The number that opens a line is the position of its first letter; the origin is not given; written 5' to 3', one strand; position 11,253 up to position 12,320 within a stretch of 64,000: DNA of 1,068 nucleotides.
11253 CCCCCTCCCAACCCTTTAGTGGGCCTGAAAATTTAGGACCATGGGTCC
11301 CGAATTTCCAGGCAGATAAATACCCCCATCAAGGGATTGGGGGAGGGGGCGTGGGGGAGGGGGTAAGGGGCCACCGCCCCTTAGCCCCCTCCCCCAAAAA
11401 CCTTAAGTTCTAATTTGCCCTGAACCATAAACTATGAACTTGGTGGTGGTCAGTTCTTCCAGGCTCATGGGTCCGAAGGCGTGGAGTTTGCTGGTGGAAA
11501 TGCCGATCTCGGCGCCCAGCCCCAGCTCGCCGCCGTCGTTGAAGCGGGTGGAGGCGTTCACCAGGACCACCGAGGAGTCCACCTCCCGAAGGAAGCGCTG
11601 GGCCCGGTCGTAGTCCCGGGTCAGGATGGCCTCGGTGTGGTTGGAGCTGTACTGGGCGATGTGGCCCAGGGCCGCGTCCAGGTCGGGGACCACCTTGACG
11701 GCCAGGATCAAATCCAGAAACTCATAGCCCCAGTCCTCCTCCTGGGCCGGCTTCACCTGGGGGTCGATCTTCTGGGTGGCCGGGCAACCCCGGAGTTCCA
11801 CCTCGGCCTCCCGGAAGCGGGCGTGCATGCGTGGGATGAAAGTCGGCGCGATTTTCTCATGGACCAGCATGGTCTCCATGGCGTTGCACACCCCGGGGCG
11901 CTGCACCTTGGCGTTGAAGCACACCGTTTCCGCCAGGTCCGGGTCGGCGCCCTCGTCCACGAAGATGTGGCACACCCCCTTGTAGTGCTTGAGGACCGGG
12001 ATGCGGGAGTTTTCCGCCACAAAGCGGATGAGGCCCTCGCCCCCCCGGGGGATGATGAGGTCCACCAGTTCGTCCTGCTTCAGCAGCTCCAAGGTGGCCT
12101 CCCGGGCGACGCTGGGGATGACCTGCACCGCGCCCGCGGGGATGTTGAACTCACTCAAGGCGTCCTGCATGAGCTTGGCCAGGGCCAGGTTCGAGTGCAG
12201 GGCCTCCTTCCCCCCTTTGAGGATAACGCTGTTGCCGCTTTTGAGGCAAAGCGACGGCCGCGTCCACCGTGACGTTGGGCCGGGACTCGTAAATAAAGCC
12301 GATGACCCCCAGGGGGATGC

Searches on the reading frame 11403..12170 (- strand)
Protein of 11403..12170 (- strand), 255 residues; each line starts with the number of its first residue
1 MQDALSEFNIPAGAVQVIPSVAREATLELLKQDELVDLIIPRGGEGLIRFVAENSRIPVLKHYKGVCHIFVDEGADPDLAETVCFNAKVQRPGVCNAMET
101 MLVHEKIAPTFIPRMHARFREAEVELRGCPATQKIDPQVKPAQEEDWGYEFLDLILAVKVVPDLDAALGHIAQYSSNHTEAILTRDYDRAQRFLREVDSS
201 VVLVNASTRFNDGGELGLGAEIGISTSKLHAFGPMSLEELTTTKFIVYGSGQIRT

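Call 87: search_protein_families(library=pfam, proteins=[window:11403-12170:-], max_evalue=0.001)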
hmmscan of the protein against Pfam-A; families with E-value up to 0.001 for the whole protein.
window:11403-12170:- (255 aa): 1 family
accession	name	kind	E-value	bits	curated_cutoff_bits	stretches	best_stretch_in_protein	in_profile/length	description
PF00171.27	Aldedh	-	5.5e-13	48.7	23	1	3-144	174-317/461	Aldehyde dehydrogenase family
